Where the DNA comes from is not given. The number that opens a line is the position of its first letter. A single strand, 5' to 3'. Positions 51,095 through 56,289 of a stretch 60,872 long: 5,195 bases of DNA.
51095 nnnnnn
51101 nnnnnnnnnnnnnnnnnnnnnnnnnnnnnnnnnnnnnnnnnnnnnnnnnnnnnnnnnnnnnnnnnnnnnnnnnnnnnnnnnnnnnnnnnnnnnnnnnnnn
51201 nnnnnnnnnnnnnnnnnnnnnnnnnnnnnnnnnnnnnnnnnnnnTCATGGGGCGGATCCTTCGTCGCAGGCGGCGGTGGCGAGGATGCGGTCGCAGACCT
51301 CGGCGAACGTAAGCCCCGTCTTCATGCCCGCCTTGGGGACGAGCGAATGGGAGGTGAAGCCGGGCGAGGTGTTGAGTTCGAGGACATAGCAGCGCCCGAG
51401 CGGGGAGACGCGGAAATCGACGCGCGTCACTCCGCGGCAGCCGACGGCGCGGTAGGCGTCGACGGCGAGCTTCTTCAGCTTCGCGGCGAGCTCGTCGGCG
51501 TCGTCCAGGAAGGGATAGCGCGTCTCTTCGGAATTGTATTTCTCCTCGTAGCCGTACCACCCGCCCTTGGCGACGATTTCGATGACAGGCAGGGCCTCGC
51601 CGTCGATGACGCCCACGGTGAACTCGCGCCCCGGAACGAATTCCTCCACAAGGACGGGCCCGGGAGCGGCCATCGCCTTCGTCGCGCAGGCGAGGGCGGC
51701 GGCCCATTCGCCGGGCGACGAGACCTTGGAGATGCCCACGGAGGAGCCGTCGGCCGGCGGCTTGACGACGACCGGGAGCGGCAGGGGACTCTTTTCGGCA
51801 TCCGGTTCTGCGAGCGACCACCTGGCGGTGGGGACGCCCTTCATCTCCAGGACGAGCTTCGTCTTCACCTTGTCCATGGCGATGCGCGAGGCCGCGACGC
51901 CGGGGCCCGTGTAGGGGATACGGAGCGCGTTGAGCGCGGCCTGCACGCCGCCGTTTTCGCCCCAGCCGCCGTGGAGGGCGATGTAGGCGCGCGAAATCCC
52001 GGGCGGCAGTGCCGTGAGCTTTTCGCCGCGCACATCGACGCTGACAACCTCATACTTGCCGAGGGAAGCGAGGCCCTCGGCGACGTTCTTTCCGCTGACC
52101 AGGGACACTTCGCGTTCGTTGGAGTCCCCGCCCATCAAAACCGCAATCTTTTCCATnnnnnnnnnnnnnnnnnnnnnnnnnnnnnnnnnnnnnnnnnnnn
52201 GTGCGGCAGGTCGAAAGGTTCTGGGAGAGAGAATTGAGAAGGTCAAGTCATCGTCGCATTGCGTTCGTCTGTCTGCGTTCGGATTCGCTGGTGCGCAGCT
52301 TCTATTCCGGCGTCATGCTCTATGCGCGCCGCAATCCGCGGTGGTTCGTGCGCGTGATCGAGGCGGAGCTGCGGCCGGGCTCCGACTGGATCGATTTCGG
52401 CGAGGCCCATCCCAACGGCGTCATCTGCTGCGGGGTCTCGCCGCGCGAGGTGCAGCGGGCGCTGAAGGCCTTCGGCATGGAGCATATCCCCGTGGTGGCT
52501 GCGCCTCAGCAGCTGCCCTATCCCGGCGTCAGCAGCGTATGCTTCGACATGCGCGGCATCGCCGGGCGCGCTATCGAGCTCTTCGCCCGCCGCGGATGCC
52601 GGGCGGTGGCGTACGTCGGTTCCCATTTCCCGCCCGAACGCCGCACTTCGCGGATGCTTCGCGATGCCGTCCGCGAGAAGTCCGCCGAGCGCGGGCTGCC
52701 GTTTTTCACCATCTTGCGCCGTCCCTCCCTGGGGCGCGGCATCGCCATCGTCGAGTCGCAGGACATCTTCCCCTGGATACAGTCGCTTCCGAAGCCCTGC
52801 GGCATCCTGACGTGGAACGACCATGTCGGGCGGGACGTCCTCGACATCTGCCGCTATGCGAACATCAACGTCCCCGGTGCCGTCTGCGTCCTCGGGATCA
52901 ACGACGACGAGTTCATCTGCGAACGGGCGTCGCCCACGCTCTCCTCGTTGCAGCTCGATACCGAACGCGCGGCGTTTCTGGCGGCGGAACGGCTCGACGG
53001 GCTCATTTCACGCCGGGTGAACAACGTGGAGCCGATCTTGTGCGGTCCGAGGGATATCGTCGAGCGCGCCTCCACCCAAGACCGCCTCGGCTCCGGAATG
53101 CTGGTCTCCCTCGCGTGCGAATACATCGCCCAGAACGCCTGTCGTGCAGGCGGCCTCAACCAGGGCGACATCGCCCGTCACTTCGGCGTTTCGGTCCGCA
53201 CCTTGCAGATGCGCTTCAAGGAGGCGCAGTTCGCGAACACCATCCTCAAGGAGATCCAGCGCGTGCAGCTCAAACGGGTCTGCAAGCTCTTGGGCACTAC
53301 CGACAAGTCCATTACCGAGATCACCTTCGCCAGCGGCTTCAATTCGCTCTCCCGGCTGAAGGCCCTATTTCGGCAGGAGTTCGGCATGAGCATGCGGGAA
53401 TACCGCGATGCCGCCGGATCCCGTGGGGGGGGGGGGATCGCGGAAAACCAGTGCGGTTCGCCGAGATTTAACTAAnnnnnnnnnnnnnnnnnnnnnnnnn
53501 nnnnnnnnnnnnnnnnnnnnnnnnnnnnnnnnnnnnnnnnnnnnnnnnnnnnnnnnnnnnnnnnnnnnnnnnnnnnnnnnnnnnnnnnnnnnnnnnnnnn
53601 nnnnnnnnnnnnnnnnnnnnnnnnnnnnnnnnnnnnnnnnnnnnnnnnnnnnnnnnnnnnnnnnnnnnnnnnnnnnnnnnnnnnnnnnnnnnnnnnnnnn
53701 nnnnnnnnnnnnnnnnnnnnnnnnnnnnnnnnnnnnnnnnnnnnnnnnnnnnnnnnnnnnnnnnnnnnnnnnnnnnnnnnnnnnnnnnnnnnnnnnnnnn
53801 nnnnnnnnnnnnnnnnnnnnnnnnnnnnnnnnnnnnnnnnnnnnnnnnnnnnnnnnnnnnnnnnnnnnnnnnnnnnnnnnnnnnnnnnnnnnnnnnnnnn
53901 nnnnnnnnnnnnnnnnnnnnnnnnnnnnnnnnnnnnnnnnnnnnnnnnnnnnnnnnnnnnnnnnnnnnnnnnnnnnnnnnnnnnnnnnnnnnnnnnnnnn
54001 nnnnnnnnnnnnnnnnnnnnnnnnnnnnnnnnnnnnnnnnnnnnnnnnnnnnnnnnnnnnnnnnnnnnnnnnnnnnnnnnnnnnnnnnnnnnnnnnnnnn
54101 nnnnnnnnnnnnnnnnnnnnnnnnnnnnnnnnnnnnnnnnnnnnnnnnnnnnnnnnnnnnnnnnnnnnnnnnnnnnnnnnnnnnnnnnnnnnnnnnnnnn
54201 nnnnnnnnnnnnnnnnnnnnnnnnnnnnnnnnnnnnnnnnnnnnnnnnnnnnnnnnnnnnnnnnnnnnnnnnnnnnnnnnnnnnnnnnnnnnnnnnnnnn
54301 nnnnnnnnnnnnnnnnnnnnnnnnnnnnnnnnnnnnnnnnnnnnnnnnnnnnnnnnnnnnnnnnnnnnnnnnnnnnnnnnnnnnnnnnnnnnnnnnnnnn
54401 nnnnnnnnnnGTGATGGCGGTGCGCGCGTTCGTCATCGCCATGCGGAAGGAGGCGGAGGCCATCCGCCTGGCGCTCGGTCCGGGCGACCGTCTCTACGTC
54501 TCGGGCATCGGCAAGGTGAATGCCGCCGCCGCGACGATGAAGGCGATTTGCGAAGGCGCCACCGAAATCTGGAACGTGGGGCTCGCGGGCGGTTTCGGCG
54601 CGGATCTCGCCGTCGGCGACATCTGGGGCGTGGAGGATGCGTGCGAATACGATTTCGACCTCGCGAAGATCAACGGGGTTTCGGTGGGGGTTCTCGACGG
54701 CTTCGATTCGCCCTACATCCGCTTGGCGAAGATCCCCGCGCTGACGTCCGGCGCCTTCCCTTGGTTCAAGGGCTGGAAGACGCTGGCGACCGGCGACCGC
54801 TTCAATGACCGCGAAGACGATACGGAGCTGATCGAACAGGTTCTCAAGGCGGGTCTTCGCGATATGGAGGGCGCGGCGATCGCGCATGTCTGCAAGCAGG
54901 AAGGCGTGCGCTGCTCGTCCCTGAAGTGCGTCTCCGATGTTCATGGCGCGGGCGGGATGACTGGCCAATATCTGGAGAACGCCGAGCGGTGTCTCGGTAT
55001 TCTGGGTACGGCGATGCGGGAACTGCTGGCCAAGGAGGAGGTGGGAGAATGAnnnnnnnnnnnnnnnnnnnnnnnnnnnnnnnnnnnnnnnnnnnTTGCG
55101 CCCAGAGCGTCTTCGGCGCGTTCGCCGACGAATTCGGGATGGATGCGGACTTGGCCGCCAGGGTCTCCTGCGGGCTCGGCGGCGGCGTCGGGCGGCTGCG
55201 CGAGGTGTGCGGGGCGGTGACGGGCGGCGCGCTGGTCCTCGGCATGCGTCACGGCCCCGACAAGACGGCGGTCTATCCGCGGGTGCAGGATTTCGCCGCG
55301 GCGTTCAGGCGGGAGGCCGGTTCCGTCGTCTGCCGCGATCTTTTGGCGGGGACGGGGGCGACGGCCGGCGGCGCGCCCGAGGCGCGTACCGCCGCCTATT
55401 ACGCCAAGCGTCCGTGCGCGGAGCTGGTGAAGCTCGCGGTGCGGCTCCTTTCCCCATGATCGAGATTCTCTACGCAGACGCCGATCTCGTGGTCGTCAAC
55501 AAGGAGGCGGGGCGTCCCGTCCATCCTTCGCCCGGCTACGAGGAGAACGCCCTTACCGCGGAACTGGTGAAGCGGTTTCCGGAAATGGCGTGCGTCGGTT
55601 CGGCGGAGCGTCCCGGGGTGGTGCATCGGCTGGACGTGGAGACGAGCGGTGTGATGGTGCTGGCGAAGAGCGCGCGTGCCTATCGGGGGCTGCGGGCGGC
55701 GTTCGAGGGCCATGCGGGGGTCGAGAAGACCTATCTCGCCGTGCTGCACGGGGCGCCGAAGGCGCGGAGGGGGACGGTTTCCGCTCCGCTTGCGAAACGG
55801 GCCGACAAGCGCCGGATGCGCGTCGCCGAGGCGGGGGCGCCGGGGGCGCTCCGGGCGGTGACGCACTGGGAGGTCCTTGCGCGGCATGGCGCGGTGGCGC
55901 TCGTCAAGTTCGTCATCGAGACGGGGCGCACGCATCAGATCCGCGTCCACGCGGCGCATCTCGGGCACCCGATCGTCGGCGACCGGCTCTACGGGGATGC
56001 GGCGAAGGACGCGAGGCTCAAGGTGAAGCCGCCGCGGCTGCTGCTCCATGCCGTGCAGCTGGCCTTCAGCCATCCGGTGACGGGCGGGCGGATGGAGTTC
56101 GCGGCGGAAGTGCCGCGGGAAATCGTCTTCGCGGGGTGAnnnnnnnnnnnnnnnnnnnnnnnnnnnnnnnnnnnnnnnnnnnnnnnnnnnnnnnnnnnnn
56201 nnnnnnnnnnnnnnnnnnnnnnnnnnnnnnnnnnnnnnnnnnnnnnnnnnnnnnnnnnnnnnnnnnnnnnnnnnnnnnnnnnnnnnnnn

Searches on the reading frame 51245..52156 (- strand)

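Call 63: search_protein_families(library=pfam, proteins=[window:51245-52156:-], max_evalue=0.0001)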
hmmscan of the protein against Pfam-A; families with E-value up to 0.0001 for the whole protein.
window:51245-52156:- (303 aa): 4 families
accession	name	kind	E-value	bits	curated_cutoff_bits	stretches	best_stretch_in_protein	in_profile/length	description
PF07478.18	Dala_Dala_lig_C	-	2.4e-43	148.5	24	1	107-292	14-203/204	D-ala D-ala ligase C-terminus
PF01820.27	Dala_Dala_lig_N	-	7.2e-17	62.5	34.6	2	3-44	1-41/121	D-ala D-ala ligase N-terminus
PF13535.11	ATP-grasp_4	-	6.9e-08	32.7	27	1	126-263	2-150/160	ATP-grasp domain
PF02655.19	ATP-grasp_3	-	1e-05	26.1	23.2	1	94-263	2-155/160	ATP-grasp domain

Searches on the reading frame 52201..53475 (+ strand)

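Call 63: search_protein_families(library=pfam, proteins=[window:52201-53475:+], max_evalue=0.0001)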
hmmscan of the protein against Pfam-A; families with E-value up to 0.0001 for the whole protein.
window:52201-53475:+ (424 aa): 3 families
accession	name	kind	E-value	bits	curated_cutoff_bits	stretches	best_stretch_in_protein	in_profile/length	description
PF13377.12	Peripla_BP_3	-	3e-28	99.4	26.5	1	126-292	2-167/167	Periplasmic binding protein-like domain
PF12833.13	HTH_18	-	7.1e-17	61.9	33.6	1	324-403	1-79/80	Helix-turn-helix domain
PF00165.29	HTH_AraC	-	3.6e-10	40.2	26.6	1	366-402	6-41/42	Bacterial regulatory helix-turn-helix proteins, AraC family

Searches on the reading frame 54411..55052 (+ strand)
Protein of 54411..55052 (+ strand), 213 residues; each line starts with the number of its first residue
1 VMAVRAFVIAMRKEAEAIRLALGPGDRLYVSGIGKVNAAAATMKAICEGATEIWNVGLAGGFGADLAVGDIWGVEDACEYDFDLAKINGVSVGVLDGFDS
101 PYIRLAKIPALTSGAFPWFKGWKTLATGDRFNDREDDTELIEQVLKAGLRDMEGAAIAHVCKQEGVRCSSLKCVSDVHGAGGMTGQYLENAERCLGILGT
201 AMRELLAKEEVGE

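Call 63: search_protein_families(library=pfam, proteins=[window:54411-55052:+], max_evalue=0.0001)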
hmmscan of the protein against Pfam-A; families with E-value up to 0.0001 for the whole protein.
window:54411-55052:+ (213 aa): 1 family
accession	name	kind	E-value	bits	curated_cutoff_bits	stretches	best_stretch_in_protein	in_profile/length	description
PF01048.26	PNP_UDP_1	-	6.7e-20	71.9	25.1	1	30-194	48-216/233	Phosphorylase superfamily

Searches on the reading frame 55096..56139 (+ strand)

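Call 63: search_protein_families(library=pfam, proteins=[window:55096-56139:+], max_evalue=0.0001)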
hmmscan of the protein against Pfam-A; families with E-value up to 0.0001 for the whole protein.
window:55096-56139:+ (347 aa): 1 family
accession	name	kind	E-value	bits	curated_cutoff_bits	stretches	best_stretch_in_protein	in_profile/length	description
PF00849.27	PseudoU_synth_2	-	8.7e-31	107.6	26.8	1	130-288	1-152/152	RNA pseudouridylate synthase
